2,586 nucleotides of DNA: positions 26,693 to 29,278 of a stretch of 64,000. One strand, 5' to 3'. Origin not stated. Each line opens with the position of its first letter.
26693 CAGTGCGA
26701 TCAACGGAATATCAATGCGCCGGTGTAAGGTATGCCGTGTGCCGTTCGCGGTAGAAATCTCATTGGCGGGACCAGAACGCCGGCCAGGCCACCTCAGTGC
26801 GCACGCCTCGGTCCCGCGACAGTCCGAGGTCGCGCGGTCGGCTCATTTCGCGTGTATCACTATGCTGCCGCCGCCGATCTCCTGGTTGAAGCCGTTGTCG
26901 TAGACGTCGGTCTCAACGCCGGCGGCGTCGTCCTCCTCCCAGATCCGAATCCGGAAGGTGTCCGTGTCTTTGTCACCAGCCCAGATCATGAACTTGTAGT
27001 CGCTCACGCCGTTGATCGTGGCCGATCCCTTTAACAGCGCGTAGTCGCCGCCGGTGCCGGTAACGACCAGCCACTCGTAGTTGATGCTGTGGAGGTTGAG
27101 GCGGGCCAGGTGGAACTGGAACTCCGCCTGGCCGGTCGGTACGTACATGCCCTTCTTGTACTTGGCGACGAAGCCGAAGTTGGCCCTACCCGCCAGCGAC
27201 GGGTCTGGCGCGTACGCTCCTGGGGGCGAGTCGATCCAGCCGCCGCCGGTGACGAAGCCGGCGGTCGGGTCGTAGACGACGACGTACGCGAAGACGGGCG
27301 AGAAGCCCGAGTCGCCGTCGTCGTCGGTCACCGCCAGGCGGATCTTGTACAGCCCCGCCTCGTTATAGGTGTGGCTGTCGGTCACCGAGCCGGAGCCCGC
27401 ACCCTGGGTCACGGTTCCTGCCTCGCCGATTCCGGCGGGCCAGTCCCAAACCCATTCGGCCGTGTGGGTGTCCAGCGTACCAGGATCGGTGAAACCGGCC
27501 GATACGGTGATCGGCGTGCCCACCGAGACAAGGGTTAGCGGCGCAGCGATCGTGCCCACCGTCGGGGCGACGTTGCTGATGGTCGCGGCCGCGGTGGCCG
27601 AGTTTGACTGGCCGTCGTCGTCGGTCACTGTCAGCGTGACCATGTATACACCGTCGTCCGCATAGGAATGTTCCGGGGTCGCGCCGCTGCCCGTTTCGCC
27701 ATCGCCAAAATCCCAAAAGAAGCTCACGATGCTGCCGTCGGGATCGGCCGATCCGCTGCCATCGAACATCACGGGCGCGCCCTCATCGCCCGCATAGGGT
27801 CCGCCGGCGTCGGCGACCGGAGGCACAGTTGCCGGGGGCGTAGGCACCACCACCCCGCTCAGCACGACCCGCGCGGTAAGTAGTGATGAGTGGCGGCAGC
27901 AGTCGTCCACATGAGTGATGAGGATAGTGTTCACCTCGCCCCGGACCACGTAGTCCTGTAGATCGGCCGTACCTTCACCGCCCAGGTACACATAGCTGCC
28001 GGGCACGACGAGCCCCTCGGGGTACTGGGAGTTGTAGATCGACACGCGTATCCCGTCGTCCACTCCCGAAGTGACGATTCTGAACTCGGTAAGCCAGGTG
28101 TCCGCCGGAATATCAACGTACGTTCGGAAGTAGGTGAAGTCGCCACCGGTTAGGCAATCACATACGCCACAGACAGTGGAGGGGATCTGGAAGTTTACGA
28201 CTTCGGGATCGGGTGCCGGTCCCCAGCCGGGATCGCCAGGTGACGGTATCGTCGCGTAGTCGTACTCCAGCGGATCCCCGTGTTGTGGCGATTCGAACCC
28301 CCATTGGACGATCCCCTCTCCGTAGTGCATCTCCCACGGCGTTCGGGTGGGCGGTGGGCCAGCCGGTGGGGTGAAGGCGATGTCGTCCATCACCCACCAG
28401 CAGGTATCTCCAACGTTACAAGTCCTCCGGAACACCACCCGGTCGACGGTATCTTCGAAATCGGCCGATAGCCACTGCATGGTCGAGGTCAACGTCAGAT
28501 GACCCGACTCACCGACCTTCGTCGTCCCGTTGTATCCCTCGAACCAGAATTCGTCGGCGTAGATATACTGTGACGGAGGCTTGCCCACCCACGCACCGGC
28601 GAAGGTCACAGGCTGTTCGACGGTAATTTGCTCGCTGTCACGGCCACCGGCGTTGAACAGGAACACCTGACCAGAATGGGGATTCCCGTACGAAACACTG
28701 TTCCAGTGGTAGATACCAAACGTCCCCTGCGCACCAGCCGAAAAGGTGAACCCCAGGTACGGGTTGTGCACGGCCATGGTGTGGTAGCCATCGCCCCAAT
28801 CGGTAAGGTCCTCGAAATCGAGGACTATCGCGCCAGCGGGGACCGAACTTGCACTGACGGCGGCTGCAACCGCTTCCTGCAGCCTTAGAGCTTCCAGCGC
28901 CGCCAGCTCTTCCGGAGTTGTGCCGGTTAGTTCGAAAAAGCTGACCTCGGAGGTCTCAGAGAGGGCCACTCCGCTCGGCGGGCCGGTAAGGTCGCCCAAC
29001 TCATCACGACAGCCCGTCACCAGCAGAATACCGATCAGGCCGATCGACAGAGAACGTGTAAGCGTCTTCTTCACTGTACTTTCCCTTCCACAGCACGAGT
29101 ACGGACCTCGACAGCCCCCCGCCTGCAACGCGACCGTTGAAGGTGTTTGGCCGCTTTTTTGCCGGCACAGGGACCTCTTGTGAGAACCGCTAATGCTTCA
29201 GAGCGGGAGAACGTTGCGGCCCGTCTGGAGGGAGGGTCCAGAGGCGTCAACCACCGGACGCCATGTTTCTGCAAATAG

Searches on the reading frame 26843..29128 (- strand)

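Call 8: search_protein_families(library=pfam, proteins=[window:26843-29128:-], max_evalue=0.001)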
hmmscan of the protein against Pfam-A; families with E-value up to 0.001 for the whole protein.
window:26843-29128:- (761 aa): 3 families
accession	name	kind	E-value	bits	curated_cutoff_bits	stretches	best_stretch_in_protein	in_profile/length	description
PF18911.6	PKD_4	-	6.1e-34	116.4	27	2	435-515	2-83/85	PKD domain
PF00801.26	PKD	-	5.1e-20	71.7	23.5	2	448-512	12-76/80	PKD domain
PF22352.2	K319L-like_PKD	-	9.6e-10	38.8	27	1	451-514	12-81/84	K319L-like, PKD domain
